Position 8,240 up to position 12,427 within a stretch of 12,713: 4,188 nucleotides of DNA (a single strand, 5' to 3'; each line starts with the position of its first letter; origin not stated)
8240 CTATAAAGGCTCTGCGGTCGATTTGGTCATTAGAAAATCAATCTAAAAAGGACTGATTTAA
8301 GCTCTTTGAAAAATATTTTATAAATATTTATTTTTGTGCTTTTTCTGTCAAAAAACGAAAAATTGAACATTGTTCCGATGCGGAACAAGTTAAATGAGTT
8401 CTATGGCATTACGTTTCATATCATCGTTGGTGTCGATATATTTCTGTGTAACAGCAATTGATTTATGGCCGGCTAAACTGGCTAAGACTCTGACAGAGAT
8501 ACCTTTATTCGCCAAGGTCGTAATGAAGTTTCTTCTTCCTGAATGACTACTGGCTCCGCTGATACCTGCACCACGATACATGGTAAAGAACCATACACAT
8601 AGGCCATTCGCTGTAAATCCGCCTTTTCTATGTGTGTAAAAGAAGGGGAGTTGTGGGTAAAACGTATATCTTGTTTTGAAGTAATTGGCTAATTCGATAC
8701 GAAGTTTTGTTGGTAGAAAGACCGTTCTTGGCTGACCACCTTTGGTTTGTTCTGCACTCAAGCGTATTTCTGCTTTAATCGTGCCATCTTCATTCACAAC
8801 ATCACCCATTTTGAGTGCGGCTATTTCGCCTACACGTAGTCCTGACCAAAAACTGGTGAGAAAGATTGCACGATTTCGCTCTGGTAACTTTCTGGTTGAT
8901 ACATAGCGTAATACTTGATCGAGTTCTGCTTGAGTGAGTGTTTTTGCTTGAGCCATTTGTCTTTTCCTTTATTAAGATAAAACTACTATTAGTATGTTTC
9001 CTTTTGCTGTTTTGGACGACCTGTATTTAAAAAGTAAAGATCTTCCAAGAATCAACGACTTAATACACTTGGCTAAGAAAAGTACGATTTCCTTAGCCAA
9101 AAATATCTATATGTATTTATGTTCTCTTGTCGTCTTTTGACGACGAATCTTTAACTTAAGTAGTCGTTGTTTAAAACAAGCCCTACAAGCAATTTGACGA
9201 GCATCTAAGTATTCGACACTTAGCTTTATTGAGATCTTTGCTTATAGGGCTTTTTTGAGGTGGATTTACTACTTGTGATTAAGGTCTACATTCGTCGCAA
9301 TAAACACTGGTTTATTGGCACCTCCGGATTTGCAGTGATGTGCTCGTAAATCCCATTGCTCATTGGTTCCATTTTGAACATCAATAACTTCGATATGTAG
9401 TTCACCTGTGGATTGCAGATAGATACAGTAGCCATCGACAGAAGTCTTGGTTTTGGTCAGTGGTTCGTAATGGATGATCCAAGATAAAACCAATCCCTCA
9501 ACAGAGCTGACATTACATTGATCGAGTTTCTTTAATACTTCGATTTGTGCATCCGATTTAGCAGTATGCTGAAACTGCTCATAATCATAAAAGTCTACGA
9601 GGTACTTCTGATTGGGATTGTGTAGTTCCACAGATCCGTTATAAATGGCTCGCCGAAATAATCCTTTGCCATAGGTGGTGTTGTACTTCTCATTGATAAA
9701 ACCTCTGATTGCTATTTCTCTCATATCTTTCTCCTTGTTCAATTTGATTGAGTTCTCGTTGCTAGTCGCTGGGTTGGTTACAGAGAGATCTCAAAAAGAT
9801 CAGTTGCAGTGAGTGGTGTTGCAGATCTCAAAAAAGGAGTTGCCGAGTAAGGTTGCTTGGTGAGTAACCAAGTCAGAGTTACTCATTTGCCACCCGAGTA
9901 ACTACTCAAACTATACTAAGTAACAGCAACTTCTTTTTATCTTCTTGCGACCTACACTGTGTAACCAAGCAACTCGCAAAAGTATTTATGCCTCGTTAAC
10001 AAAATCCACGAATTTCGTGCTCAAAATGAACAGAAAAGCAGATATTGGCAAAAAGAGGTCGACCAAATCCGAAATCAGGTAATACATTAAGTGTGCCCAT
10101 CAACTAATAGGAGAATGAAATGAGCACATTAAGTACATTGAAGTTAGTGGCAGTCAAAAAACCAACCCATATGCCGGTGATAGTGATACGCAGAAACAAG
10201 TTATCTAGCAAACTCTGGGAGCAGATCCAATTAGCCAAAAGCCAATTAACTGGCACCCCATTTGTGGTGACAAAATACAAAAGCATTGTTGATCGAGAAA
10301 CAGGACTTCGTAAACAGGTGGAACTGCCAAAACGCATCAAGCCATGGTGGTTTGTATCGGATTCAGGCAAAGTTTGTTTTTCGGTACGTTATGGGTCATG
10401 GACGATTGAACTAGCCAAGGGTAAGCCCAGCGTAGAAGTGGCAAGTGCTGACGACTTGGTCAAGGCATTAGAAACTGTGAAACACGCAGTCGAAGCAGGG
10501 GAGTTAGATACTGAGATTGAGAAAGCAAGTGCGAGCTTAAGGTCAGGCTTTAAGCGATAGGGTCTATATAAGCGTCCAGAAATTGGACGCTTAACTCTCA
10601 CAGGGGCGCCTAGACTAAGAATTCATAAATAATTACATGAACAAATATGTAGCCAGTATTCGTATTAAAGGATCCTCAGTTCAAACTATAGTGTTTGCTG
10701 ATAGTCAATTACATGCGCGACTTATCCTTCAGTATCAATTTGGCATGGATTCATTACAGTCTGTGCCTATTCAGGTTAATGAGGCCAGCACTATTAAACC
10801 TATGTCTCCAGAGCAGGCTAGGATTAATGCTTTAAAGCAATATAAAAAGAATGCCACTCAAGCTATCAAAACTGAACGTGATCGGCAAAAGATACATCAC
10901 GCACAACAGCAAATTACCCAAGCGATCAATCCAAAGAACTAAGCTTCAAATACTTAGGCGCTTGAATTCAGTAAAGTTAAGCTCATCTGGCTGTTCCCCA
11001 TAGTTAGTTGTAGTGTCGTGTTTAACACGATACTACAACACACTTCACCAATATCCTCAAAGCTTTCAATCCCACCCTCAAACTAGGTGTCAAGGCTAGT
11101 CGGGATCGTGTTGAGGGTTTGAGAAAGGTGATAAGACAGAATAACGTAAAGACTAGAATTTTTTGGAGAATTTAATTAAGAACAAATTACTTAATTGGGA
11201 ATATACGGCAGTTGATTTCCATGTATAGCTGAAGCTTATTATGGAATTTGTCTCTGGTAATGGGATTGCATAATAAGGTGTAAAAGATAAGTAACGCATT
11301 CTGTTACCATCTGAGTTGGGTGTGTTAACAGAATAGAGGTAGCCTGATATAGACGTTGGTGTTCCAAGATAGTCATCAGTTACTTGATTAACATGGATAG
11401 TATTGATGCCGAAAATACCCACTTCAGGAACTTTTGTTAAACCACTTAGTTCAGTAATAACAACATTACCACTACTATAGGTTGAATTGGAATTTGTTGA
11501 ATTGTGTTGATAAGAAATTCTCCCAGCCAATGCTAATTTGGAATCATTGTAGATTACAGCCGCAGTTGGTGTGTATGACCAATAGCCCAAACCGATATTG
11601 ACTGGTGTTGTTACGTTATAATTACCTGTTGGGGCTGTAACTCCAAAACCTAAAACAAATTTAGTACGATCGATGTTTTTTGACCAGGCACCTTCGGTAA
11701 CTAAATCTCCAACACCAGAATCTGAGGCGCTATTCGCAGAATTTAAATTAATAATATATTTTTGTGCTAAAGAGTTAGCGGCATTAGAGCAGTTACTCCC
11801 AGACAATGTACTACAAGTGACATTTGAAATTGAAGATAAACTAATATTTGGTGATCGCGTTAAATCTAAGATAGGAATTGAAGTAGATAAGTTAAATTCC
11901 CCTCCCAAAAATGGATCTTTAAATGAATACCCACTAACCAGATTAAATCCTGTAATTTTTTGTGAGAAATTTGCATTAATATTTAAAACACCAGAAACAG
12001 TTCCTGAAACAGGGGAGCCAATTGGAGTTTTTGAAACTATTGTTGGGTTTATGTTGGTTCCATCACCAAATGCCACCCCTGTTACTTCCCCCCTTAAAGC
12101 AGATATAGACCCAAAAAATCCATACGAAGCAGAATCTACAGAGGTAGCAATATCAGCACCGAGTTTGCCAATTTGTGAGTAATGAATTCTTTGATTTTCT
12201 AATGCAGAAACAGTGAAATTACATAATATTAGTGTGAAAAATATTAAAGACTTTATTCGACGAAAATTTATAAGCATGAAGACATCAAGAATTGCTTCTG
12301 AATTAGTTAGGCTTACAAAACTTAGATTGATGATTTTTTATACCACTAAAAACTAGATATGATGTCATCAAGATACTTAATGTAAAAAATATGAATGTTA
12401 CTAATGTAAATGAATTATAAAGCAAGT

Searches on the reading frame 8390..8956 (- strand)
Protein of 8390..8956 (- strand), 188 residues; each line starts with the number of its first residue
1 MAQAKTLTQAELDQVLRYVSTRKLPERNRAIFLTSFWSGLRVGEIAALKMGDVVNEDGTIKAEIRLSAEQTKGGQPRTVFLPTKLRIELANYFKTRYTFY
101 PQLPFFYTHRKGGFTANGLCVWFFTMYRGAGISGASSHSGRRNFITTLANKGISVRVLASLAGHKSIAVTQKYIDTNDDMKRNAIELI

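Call 3: search_protein_families(library=pfam, proteins=[window:8390-8956:-], max_evalue=0.01)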
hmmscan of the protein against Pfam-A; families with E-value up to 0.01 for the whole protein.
window:8390-8956:- (188 aa): 2 families
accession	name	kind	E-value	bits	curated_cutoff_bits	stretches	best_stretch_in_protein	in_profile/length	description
PF00589.27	Phage_integrase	-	1.4e-21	77.4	27.1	1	6-178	2-170/172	Phage integrase family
PF08281.18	Sigma70_r4_2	-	0.0018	18.3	25.7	1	22-47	9-34/54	Sigma-70, region 4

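Call 6: search_protein_families(library=ncbifam, proteins=[window:8390-8956:-], max_evalue=0.01)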
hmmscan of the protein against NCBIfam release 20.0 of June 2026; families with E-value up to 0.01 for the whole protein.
window:8390-8956:- (188 aa): 12 families
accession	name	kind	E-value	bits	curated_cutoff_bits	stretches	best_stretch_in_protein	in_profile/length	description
NF040815.2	recomb_XerA_Arch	equivalog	3e-20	72.9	220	1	4-182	94-260/263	site-specific tyrosine recombinase/integron integrase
TIGR02224.1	recomb_XerC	equivalog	1.6e-15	57.2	335.15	1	5-178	105-279/295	tyrosine recombinase XerC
TIGR02225.1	recomb_XerD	equivalog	2.3e-14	53.4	329.6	1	5-176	102-274/290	site-specific tyrosine recombinase XerD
NF001399.0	PRK00283.1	subfamily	6.3e-14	51.9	279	1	5-175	112-282/300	tyrosine recombinase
NF003462.0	PRK05084.1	equivalog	6.8e-10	38.2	267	1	25-186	194-354/360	tyrosine recombinase XerS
TIGR02249.1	integrase_gron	subfamily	1.3e-08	34.6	265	1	7-100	102-184/315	integron integrase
NF002331.0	PRK01287.1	subfamily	2e-08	33.6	371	1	4-174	139-310/365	site-specific tyrosine recombinase XerC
NF007370.0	PRK09870.1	subfamily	4.6e-08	32.9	221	1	5-177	11-180/200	tyrosine-type DNA invertase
NF007371.0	PRK09871.1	subfamily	0.00044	19.9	222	0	1-61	1-61/198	tyrosine-type DNA invertase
NF041502.1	integrase_1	equivalog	0.00046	19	350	0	13-94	151-235/484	site-specific integrase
NF040693.1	recomb_GmtY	equivalog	0.0025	17.1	340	0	133-179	389-435/441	gamma-mobile-trio recombinase GmtY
NF011946.0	PRK15417.1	equivalog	0.0082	15.3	435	0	130-174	268-313/337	integron integrase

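Call 7: search_protein_families(library=phrogs, proteins=[window:8390-8956:-], max_evalue=0.01)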
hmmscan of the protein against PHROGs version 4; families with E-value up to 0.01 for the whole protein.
window:8390-8956:- (188 aa): 5 families
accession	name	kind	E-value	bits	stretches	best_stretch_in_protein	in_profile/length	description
phrog_216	-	integration and excision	3e-38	132.6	1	3-187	52-235/301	integrase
phrog_1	-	integration and excision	1.9e-28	101.1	1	5-187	269-446/611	integrase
phrog_9208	-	integration and excision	8.8e-05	23.5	1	135-180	188-233/241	integrase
phrog_7269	-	integration and excision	0.0016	19.3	1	134-186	27-79/89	integrase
phrog_7685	-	integration and excision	0.01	16.4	0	136-187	182-234/240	integrase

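Call 31: search_protein_families(library=padloc, proteins=[window:8390-8956:-], max_evalue=0.01)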
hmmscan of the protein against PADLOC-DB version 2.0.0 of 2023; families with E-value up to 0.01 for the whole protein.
window:8390-8956:- (188 aa): 0 families

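Call 41: find_homologous_proteins(query=window:8390-8956:-)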
Query window:8390-8956:- (188 aa): 3417 proteins with E <= 0.001 among 3499 candidates; the best 120 are listed.
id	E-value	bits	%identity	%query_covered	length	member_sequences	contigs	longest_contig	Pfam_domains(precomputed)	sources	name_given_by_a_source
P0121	5.6e-108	376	91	100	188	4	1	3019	PF00589.28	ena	-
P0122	1.0e-105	369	90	100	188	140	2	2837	PF00589.28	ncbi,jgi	jgi:integrase/recombinase XerD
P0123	5.0e-105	367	88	100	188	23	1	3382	PF00589.28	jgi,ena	-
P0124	1.3e-102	359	87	100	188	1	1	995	PF00589.28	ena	-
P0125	8.0e-90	317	77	100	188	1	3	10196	PF00589.28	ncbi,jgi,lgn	jgi:integrase/recombinase XerD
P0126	1.0e-88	313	77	100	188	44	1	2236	PF00589.28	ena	-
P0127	2.0e-88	313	77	100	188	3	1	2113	PF00589.28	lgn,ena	-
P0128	2.1e-88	312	77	100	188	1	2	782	PF00589.28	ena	-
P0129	2.8e-88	312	77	100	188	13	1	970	PF00589.28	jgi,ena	-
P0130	4.0e-88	312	77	100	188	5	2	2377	PF00589.28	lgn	-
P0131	7.4e-88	311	73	100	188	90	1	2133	PF00589.28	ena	-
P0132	1.5e-87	310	76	100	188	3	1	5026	PF00589.28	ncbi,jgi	jgi:integrase/recombinase XerD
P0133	3.0e-87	309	77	100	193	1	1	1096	PF00589.28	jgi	jgi:integrase/recombinase XerD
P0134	3.8e-87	308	75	100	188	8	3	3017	PF00589.28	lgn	-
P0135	4.7e-87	308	74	100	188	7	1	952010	PF00589.28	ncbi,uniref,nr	ncbi:site-specific integrase [Polynucleobacter sp. 80A-SIGWE]|uniref:tyrosine-type recombinase/integ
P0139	1.3e-86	307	75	100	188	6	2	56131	PF00589.28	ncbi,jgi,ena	jgi:integrase/recombinase XerD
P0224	2.5e-79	283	69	100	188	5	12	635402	PF00589.28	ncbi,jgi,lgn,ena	jgi:integrase/recombinase XerD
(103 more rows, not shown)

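Call 42: find_encoding_contigs(protein=P0125, flank=6000, max_places=3)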
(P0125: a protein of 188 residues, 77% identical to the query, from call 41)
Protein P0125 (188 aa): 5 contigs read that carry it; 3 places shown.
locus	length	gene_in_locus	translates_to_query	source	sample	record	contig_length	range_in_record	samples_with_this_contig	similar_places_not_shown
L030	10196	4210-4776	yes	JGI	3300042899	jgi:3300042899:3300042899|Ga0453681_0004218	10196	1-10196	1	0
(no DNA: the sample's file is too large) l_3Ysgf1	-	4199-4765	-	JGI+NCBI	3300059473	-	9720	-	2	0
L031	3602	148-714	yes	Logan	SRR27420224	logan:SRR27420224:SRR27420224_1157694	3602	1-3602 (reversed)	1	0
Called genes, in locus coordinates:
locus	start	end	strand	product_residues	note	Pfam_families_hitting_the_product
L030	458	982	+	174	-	-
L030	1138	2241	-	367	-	-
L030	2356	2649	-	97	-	-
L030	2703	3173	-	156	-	PF20346:DUF6641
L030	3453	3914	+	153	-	-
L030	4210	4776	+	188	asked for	PF00589:Phage_integrase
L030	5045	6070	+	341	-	-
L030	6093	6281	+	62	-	-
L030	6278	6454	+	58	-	-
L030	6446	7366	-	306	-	PF00589:Phage_integrase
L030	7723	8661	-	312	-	PF13391:HNH_2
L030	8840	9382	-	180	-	-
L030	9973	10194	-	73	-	?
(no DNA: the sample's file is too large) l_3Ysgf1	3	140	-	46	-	?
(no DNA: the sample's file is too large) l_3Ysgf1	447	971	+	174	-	-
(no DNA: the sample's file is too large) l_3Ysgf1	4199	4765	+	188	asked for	PF00589:Phage_integrase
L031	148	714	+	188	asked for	PF00589:Phage_integrase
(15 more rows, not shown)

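Call 43: find_encoding_contigs(protein=P0224, flank=6000, max_places=4)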
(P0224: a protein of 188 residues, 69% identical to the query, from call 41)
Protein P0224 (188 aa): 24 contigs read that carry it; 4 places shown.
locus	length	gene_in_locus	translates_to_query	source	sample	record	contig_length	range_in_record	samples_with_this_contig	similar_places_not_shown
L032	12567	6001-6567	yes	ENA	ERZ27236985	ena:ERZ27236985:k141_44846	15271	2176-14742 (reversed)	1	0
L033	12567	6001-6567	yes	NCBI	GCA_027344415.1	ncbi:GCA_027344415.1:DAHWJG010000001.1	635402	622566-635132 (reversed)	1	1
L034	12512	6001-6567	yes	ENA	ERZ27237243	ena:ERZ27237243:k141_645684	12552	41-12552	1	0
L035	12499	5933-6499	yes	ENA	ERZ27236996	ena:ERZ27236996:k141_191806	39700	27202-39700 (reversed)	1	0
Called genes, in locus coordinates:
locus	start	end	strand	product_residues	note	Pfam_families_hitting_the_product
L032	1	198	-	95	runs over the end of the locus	PF13560:HTH_31 (weak), PF01381:HTH_3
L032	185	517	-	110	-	PF05973:Gp49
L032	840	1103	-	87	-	PF05016:ParE_toxin (weak), PF06769:YoeB_toxin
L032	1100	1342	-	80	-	PF02604:PhdYeFM_antitox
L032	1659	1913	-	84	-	-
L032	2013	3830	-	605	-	-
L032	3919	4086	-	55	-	-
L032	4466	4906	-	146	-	PF20346:DUF6641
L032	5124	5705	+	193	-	-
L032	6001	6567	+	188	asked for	PF00589:Phage_integrase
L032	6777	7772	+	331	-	-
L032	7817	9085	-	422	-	PF00589:Phage_integrase (weak)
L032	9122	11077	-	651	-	PF13520:AA_permease_2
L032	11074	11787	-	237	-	PF00072:Response_reg, PF00486:Trans_reg_C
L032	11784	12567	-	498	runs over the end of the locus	PF13493:DUF4118, PF00512:HisKA, PF02518:HATPase_c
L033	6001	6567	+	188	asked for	PF00589:Phage_integrase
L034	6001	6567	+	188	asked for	PF00589:Phage_integrase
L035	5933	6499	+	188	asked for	PF00589:Phage_integrase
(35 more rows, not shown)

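Call 44: find_encoding_contigs(protein=P0139, flank=6000, max_places=2)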
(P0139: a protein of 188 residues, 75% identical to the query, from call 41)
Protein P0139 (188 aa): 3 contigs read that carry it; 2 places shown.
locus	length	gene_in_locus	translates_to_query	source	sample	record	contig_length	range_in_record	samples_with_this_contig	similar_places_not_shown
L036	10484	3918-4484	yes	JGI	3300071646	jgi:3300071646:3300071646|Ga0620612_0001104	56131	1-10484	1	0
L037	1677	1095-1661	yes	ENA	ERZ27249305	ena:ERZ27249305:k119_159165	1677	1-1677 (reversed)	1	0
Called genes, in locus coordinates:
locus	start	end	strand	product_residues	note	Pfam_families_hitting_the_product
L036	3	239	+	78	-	?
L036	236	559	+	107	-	-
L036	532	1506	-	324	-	-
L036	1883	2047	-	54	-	-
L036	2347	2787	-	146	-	PF20346:DUF6641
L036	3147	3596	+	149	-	-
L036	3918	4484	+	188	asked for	PF00589:Phage_integrase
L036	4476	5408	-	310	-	-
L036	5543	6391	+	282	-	-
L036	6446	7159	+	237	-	PF13177:DNA_pol3_delta2 (faint), PF13191:AAA_16 (faint), PF00004:AAA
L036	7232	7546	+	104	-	-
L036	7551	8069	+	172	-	-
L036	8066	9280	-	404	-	PF00589:Phage_integrase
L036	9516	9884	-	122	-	-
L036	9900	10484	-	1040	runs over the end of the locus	PF00873:ACR_tran, PF02355:SecD_SecF_C (faint)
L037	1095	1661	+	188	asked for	PF00589:Phage_integrase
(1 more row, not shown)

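Call 55: search_protein_families(library=pfam, proteins=[L030:5045-6070:+, L032:6777-7772:+, L036:5543-6391:+, L036:4476-5408:-, L036:6446-7159:+, L036:7232-7546:+, L036:7551-8069:+, L030:6093-6281:+, L030:6278-6454:+], max_evalue=0.05)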
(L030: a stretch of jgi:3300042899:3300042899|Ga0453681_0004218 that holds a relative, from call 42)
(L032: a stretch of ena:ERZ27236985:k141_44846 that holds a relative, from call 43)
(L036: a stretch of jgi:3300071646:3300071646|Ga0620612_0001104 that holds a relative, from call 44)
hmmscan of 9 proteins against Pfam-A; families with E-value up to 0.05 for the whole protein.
L030:5045-6070:+ (341 aa): 0 families

L032:6777-7772:+ (331 aa): 0 families

L036:5543-6391:+ (282 aa): 0 families

L036:4476-5408:- (310 aa): 0 families

L036:6446-7159:+ (237 aa): 19 families
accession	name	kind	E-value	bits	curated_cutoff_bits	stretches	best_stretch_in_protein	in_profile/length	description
PF00004.35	AAA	-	3.5e-11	44.1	21.2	1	44-157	1-127/131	ATPase family associated with various cellular activities (AAA)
PF13191.12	AAA_16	-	4.2e-06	27.8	32.6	1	33-80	17-63/167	AAA ATPase domain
PF13177.12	DNA_pol3_delta2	-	6.5e-06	26.7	27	1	91-161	90-160/161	DNA polymerase III, delta subunit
PF05673.19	DUF815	-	4.5e-05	23.2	23.8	1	6-59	18-71/249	Protein of unknown function (DUF815)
PF07728.20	AAA_5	-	0.0027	18.1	22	1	43-66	1-24/139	AAA domain (dynein-related subfamily)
PF13479.12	AAA_24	-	0.0047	17.2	27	1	42-71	3-26/195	AAA domain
PF21328.3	Gp44_lid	-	0.0056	17.2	27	1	164-207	7-49/63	Sliding-clamp-loader large subunit, AAA+ ATPase lid domain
PF01695.23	IstB_IS21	-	0.011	15.7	24.1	0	41-58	92-109/238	IstB-like ATP binding protein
PF03215.21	Rad17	-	0.012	16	23.8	1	11-169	11-168/186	Rad17 P-loop domain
PF20720.3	nSTAND3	-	0.014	15.6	27.2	1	41-81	17-58/155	Novel STAND NTPase 3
PF01078.27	Mg_chelatase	-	0.018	14.9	20.3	1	41-66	22-47/207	Magnesium chelatase, subunit ChlI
PF13401.12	AAA_22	-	0.021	15.6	27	1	41-63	5-27/130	AAA domain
PF13173.12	AAA_14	-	0.032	14.7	27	1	43-152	4-110/129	AAA domain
PF00005.33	ABC_tran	-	0.033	15.2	25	1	43-65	13-35/137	ABC transporter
PF19263.5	DUF5906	-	0.036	15.1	27.6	0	46-148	1-107/114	Family of unknown function (DUF5906)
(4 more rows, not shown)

L036:7232-7546:+ (104 aa): 0 families

L036:7551-8069:+ (172 aa): 0 families

L030:6093-6281:+ (62 aa): 0 families

L030:6278-6454:+ (58 aa): 0 families

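Call 82: find_related_loci(query=window:8390-8956:-, collection=viral_contigs, flank=8000)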
Query window:8390-8956:- (188 aa) in viral_contigs; peptide patterns used: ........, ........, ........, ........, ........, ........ (x = any residue, [..] = any of these).
81 stretches matched a pattern; 1 encode a relative of the query (tblastn E <= 1e-3); 1 distinct loci.
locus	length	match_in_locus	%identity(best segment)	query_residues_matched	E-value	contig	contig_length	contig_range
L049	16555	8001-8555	37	1-178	3e-25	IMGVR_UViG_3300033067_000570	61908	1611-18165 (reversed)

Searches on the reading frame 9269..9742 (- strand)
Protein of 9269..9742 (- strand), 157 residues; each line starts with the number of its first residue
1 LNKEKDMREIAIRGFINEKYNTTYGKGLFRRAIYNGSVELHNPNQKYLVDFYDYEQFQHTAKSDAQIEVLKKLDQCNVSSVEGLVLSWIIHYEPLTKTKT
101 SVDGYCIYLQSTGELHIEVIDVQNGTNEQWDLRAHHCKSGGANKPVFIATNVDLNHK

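Call 3: search_protein_families(library=pfam, proteins=[window:9269-9742:-], max_evalue=0.01)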
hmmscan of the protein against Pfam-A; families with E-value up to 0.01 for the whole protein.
window:9269-9742:- (157 aa): 0 families

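Call 6: search_protein_families(library=ncbifam, proteins=[window:9269-9742:-], max_evalue=0.01)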
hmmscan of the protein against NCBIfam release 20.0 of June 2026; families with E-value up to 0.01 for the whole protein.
window:9269-9742:- (157 aa): 0 families

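Call 7: search_protein_families(library=phrogs, proteins=[window:9269-9742:-], max_evalue=0.01)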
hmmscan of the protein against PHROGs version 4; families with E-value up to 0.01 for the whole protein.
window:9269-9742:- (157 aa): 0 families

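Call 31: search_protein_families(library=padloc, proteins=[window:9269-9724:-], max_evalue=0.01)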
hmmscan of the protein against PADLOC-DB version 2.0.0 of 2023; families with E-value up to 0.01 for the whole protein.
window:9269-9724:- (151 aa): 0 families

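Call 55: search_protein_families(library=pfam, proteins=[window:9269-9724:-], max_evalue=0.05)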
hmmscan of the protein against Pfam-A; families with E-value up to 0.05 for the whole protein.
window:9269-9724:- (151 aa): 0 families

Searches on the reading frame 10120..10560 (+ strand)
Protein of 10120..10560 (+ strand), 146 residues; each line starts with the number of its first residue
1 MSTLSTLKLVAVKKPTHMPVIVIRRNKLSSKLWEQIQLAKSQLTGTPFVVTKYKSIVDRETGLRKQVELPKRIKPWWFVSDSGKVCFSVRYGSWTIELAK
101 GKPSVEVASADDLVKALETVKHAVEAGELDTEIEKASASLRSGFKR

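Call 3: search_protein_families(library=pfam, proteins=[window:10120-10560:+], max_evalue=0.01)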
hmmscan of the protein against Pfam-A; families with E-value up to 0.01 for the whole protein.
window:10120-10560:+ (146 aa): 1 family
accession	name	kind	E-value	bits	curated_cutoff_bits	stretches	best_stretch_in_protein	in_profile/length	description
PF20346.3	DUF6641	-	8.7e-12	45.7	27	1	16-130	31-140/143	Family of unknown function (DUF6641)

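Call 6: search_protein_families(library=ncbifam, proteins=[window:10120-10560:+], max_evalue=0.01)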
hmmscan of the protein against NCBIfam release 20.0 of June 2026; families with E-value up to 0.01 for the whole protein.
window:10120-10560:+ (146 aa): 0 families

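Call 7: search_protein_families(library=phrogs, proteins=[window:10120-10560:+], max_evalue=0.01)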
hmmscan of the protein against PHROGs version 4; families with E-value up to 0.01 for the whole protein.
window:10120-10560:+ (146 aa): 1 family
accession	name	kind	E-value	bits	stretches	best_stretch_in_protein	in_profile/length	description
phrog_31551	-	unknown function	2.6e-19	70.7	1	1-136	9-145/155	-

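Call 31: search_protein_families(library=padloc, proteins=[window:10120-10560:+], max_evalue=0.01)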
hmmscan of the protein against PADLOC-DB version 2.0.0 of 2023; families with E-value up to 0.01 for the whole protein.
window:10120-10560:+ (146 aa): 0 families

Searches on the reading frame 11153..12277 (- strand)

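Call 3: search_protein_families(library=pfam, proteins=[window:11153-12277:-], max_evalue=0.01)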
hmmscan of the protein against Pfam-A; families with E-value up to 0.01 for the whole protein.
window:11153-12277:- (374 aa): 1 family
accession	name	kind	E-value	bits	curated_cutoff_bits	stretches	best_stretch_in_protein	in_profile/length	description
PF13557.12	Phenol_MetA_deg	-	1.5e-20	74.7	22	1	169-303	63-189/242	Putative MetA-pathway of phenol degradation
